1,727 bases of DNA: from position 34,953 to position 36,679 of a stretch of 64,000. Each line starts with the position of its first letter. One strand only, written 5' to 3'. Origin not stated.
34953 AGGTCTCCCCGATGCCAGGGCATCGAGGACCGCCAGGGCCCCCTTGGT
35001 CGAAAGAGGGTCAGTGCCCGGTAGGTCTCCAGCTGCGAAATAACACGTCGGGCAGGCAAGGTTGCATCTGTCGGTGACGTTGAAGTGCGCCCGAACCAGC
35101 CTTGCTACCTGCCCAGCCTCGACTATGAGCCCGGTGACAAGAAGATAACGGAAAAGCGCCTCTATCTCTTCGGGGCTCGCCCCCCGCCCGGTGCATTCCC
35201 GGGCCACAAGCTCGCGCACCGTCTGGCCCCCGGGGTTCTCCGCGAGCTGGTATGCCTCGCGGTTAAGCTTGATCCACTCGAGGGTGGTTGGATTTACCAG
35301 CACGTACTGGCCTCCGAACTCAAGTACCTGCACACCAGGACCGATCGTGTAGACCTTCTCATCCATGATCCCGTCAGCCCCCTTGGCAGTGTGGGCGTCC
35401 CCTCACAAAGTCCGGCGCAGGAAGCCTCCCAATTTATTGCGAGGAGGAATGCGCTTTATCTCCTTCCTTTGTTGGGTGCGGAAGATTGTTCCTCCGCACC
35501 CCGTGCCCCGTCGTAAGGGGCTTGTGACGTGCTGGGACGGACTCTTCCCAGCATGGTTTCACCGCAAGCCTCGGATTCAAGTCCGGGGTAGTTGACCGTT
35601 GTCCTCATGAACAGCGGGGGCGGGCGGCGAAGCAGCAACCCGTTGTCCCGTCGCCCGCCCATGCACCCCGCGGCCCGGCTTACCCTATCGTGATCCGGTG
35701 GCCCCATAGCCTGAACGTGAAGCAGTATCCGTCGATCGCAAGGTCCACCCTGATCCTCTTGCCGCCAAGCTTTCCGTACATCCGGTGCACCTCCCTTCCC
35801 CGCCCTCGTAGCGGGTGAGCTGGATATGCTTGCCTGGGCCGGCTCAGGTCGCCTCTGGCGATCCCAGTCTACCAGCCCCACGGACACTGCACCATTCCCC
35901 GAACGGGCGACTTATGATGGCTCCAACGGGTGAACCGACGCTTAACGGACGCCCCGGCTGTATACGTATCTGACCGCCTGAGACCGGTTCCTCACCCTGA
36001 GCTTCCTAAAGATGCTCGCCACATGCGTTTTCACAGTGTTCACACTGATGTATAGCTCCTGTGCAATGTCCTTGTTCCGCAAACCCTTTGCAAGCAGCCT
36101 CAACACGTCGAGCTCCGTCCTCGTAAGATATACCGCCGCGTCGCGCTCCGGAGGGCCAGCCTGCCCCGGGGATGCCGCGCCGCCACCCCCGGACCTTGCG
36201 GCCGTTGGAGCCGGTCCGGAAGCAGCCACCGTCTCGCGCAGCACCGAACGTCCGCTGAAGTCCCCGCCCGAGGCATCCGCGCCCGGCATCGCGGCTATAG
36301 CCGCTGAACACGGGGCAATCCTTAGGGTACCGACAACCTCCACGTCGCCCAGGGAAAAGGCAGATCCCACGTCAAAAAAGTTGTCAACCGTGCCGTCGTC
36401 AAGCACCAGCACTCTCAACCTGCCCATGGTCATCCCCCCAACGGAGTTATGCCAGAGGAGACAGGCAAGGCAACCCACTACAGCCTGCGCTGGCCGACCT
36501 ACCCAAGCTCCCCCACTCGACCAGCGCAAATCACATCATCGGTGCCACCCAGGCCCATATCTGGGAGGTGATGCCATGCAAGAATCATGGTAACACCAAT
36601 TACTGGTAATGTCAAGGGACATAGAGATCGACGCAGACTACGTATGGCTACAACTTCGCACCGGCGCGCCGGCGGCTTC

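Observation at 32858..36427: Candidate undescribed radical SAM RiPP system with an unannotated 33-aa precursor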

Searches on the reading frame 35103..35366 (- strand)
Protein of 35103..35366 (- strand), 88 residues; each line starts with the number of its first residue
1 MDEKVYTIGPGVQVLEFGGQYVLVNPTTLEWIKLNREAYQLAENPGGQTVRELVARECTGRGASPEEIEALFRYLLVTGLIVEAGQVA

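Call 36: search_solved_structures(query=A3, max_evalue=10, show_alignments=3)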
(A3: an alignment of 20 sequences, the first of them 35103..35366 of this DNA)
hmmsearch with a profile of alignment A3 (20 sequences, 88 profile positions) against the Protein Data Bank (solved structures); distinct sequences matched with E-value up to 10: 11.
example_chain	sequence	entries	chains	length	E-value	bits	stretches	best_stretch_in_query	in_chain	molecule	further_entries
9arw_F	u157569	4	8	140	0.063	16.3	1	11-77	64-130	CRISPR type III-B/RAMP module-associated protein Cmr5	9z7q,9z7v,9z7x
8etq_A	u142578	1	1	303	0.1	15.7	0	50-69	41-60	k-cTRP5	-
1wsu_A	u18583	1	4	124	0.25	14.4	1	62-86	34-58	Selenocysteine-specific elongation factor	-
7bqs_A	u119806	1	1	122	0.31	14.1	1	37-79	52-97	Nomur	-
4d1i_A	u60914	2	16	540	0.52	13.4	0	19-36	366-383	BETA-GALACTOSIDASE, PUTATIVE, BGL35A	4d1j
5jaw_A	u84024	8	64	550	0.55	13.3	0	19-36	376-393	Beta-galactosidase, putative, bgl35A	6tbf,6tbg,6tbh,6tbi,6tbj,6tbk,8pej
5ux1_A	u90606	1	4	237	0.74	12.9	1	36-80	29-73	tRNA-(MS(2)IO(6)A)-hydroxylase-like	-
2ply_A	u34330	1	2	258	1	12.5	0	59-86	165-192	Selenocysteine-specific elongation factor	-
8r4z_A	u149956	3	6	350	1.9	11.5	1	57-84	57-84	2-ketoarginine methyltransferase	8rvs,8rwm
2vtc_A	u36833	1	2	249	2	11.5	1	14-36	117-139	CEL61B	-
8rvc_A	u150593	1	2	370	2.1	11.4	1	57-84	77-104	2-ketoarginine methyltransferase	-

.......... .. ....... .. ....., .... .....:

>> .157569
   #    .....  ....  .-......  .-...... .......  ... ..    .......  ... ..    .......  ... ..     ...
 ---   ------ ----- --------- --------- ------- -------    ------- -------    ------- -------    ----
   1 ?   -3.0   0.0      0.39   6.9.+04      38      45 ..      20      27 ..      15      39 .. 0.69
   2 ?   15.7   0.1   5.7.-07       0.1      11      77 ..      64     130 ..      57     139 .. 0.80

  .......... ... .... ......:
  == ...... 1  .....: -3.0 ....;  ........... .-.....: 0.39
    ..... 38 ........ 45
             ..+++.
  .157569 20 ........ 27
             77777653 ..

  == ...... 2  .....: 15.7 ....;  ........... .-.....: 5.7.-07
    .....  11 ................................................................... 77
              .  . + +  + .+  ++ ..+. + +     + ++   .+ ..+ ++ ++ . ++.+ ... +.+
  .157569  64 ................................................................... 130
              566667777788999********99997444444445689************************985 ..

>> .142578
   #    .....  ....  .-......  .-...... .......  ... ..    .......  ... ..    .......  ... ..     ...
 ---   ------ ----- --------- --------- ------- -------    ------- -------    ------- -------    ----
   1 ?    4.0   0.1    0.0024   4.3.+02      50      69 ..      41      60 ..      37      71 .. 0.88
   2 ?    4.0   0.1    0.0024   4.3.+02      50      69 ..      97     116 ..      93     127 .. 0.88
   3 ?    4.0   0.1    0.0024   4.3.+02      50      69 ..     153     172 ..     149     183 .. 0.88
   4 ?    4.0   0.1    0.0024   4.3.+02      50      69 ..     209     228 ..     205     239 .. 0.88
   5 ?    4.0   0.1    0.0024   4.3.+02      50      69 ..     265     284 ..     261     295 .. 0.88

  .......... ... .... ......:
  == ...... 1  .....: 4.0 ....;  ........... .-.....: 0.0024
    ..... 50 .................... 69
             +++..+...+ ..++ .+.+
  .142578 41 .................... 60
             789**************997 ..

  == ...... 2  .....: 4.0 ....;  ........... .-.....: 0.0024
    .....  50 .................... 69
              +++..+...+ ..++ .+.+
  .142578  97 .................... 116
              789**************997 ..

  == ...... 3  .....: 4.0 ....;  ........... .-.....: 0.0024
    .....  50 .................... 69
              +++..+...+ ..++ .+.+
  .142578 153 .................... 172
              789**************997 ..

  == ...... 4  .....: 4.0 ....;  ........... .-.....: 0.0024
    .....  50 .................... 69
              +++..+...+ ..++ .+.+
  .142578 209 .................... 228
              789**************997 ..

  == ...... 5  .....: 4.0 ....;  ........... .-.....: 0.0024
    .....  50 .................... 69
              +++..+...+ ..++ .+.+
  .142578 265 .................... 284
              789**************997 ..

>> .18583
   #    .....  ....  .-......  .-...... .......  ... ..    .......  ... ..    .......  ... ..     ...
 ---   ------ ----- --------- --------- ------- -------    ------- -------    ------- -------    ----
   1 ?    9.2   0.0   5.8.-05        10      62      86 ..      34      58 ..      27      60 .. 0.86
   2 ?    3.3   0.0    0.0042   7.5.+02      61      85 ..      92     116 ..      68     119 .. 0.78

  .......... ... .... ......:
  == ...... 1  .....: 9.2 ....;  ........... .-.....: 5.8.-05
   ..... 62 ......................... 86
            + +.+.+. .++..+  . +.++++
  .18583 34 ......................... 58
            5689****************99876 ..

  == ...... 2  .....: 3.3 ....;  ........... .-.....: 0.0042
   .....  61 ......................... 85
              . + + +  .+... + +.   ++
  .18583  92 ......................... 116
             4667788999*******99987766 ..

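Call 43: predict_structure(alignment_id=A3)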
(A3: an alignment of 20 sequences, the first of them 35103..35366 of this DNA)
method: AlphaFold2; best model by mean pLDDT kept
length: 88 residues; sequences in the alignment: 20
mean_pLDDT: 92.5   pTM: 0.81
mean pLDDT of the five models: 92.5, 91.9, 91.7, 91.0, 89.1
residues with pLDDT >= 90: 74; 70-90: 12; 50-70: 1; < 50: 1
segments of 3 or more residues with pLDDT < 50: none
pLDDT, mean of each block of 10 residues (from residue 1): 91 94 96 95 94 93 92 96 78
secondary structure, 60 per line:
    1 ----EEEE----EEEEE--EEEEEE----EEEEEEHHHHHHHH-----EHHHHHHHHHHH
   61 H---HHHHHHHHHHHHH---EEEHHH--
elements in order: E5-8 E13-17 E20-25 E30-35 H36-43 H50-61 H65-77 E81-83

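Call 48: fold_search(model_id=the predicted structure, library=pdb)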
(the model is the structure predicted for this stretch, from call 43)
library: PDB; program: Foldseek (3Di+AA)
matches with E <= 10: 1069; with E <= 0.001: 2
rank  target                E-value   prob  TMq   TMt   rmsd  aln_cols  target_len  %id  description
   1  5v1v_A                7.6e-05  1.00  0.64  0.64   2.8        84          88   17  TbiB1 in Complex with the TbiA(alpha) Leader Peptide (released 2018-09-05)
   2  5v1u_B                3.7e-04  1.00  0.62  0.63   2.8        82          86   17  TbiB1 in Complex with the TbiA(beta) Leader Peptide (released 2018-09-05)
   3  5v1u_A                1.2e-03  1.00  0.64  0.66   2.6        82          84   17  TbiB1 in Complex with the TbiA(beta) Leader Peptide (released 2018-09-05)
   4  8vpo                  1.5e-03  1.00  0.73  0.17   2.5        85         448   12  X-Ray Crystal Structure of TigE from Paramaledivibacter caminithermalis (released 2024-02-07)
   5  4bs9                  1.5e-03  1.00  0.63  0.10   3.6        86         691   17  Structure of the heterocyclase TruD (released 2013-11-06)
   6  6jx3_B                1.9e-03  1.00  0.69  0.71   2.4        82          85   17  Lasso peptide synthetase B1 complexed with the leader peptide (released 2019-06-26)
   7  5v1u_D                3.0e-03  1.00  0.63  0.66   2.6        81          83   17  TbiB1 in Complex with the TbiA(beta) Leader Peptide (released 2018-09-05)
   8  5v1u_C                3.2e-03  1.00  0.65  0.67   2.4        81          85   17  TbiB1 in Complex with the TbiA(beta) Leader Peptide (released 2018-09-05)
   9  4v1v_A                5.1e-03  1.00  0.58  0.09   3.6        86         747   20  Heterocyclase in complex with substrate and Cofactor (released 2015-01-14)
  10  4v1t_B                8.6e-03  1.00  0.59  0.09   3.8        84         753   23  Heterocyclase in complex with substrate and Cofactor (released 2015-01-14)
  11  4v1u_B                1.0e-02  1.00  0.55  0.09   4.3        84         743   21  Heterocyclase in complex with substrate and Cofactor (released 2015-01-14)
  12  5lq4_B                2.0e-02  1.00  0.71  0.16   2.9        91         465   13  The Structure of ThcOx, the First Oxidase Protein from the Cyanobactin Pathways (released 2016-11-09)
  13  5lq4_A                3.2e-02  1.00  0.73  0.17   2.7        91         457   14  The Structure of ThcOx, the First Oxidase Protein from the Cyanobactin Pathways (released 2016-11-09)
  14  5v1q_B                3.2e-02  0.93  0.45  0.11  10.9        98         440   13  Crystal structure of Streptococcus suis SuiB (released 2017-08-30)
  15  5why_B                3.4e-02  0.99  0.52  0.14   3.4        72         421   14  Structural Insights into Thioether Bond Formation in the Biosynthesis of Sactipeptides (released 2017-07-26)
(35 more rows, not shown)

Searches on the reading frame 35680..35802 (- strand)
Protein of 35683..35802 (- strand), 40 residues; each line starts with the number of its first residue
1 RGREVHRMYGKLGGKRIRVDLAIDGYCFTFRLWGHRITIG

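Call 3: search_protein_families(library=pfam, proteins=[window:35680-35790:-], max_evalue=0.01)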
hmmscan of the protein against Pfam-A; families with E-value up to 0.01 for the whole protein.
window:35680-35790:- (36 aa): 0 families

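Call 4: search_protein_families(library=ncbifam, proteins=[window:35680-35790:-], max_evalue=0.01)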
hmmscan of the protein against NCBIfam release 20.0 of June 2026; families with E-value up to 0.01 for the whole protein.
window:35680-35790:- (36 aa): 0 families

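Call 23: search_protein_families(library=ncbifam, proteins=[window:35683-35781:-], max_evalue=10)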
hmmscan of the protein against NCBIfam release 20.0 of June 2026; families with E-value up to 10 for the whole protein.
seq(33 aa): 0 families

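Call 24: search_protein_families(library=pfam, proteins=[window:35683-35781:-], max_evalue=10)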
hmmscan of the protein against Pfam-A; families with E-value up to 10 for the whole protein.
seq(33 aa): 0 families

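Call 29: search_protein_families(library=pfam, alignment_id=A2, max_evalue=10)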
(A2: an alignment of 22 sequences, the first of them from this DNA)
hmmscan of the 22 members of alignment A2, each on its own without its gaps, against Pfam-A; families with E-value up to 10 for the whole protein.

A. member 1, seq(33 aa): 0 families

B. families by the number of members that match (of 22 scanned): 1 family
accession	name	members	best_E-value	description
PF14020.11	DUF4236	1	0.012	Protein of unknown function (DUF4236)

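Call 32: find_homologous_proteins(query=window:35683-35802:-, max_evalue=10)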
Query window:35683-35802:- (40 aa): 4 proteins with E <= 10 among 4 candidates.
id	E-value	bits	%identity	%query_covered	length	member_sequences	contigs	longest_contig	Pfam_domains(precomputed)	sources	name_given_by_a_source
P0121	5.2e-14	68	91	83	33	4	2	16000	-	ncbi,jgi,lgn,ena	-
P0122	2.7e-13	66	94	83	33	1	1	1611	-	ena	-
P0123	3.1e-13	66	83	90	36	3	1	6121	-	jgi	jgi:hypothetical protein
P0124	2.4e-12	63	72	90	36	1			-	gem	-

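Call 38: search_protein_representatives(protein=window:35683-35781:-)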
Query: 33 residues. Proteins with E-value up to 0.001 (for the whole library): 5; up to 1e-10: 0; up to 1e-30: 0. The best 5 are listed.
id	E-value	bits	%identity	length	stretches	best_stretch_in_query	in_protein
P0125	3.1e-10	54.2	64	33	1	1-33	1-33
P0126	4.4e-10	53.7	39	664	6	9-29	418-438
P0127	1.5e-04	36.9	55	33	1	1-33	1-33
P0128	5.3e-04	35.3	43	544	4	2-23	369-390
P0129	6.1e-04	35.1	40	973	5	9-29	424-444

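Call 60: find_encoding_contigs(protein=P0127, flank=5000, max_places=4)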
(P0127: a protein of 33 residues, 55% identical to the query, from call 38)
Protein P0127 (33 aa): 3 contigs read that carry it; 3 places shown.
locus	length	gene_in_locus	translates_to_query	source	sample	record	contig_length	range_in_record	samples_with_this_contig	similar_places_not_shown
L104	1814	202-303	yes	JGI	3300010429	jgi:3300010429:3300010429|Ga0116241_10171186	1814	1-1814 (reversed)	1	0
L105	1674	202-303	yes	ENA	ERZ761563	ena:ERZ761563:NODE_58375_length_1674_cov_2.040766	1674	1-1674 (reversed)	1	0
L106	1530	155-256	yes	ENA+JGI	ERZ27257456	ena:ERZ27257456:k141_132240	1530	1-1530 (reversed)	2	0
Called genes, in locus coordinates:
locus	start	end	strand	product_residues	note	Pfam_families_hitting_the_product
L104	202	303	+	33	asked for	-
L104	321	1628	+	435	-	PF04055:Radical_SAM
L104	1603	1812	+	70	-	?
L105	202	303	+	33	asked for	-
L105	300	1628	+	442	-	PF04055:Radical_SAM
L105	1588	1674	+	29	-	?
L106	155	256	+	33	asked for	-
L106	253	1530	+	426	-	?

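Call 68: search_protein_families(library=ncbifam, proteins=[L105:300-1628:+], max_evalue=1e-20)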
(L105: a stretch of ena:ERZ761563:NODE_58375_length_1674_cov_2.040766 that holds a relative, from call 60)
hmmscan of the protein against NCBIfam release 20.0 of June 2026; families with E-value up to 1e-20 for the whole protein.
L105:300-1628:+ (442 aa): 0 families

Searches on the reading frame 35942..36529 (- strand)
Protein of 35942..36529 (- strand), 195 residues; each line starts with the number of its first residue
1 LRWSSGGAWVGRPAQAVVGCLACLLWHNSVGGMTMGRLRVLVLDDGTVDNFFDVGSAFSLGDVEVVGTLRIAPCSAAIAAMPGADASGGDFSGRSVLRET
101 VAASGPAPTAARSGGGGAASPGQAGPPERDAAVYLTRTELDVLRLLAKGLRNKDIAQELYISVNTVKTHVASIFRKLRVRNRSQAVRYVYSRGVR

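Call 3: search_protein_families(library=pfam, proteins=[window:35942-36529:-], max_evalue=0.01)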
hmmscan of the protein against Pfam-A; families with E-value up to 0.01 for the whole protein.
window:35942-36529:- (195 aa): 4 families
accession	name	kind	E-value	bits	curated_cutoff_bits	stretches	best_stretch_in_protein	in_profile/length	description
PF00196.25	GerE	-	7.1e-21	74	23.5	1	135-189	3-57/57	Bacterial regulatory proteins, luxR family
PF08281.18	Sigma70_r4_2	-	0.00017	21.6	25.7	1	142-172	18-49/54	Sigma-70, region 4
PF13412.12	HTH_24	-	0.00057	19.8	21.9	1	135-170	1-38/48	Winged helix-turn-helix DNA-binding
PF13384.12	HTH_23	-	0.0016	18.6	24.6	1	137-167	5-35/50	Homeodomain-like domain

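Call 4: search_protein_families(library=ncbifam, proteins=[window:35942-36529:-], max_evalue=0.01)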
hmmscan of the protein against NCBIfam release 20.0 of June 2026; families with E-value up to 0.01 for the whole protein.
window:35942-36529:- (195 aa): 35 families (the best 25 are shown)
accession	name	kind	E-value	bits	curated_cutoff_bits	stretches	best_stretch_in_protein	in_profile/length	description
NF007505.1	PRK10100.1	equivalog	2e-15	57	250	1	130-188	140-198/204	biofilm master transcriptional regulator CsgD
NF047785.1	respo_reg_MadR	equivalog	3.9e-15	55.8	300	1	131-189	145-203/209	MadR family response regulator transcription factor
TIGR03020.2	EpsA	equivalog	1.9e-13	50.7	170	1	128-187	184-243/247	XrtB/PEP-CTERM-associated transcriptional regulator EpsA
NF007708.0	PRK10403.1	equivalog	2.2e-13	50.2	343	1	130-193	149-213/215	nitrate/nitrite response regulator protein NarP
NF041830.1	RR_TF_ErdR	exception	3.7e-12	46.4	390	1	134-186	150-202/213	response regulator transcription factor ErdR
NF052366.1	photon_PedR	equivalog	4e-12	46.1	120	1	135-193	3-61/74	photosynthetic electron transport-dependent transcriptional regulator PedR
NF052445.1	RespRegMctR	equivalog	9.6e-12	44.7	300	1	130-193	140-203/205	two-component system response regulator MctR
NF003420.0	PRK04841.1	equivalog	9.7e-12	43.7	537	1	132-188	836-892/903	HTH-type transcriptional regulator MalT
NF007935.0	PRK10651.1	equivalog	1.6e-11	43.8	250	1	131-190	152-211/216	two-component system response regulator NarL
NF011896.0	PRK15369.1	equivalog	1.4e-10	41.1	242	1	132-190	147-205/211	two component system response regulator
TIGR03541.1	reg_near_HchA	equivalog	6.2e-09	35.7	215.6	1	128-193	165-230/232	PA1136 family autoinducer-binding transcriptional regulator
NF041232.1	BagY_FevT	exception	1.4e-08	34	700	1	133-188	295-350/367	LuxR family transcriptional regulator BagY/FevT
NF007403.0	PRK09935.1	equivalog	1.9e-08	34.2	271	1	132-188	147-203/210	fimbria biosynthesis transcriptional regulator FimZ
NF038181.1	reg_ATPase_IniR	equivalog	3.1e-08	32.4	750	1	116-184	748-816/827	isoniazid response ATPase/transcriptional regulator IniR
NF040749.1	tetrathio_RR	equivalog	8.9e-07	28.8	290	1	134-186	133-185/191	tetrathionate respiration response regulator TtrR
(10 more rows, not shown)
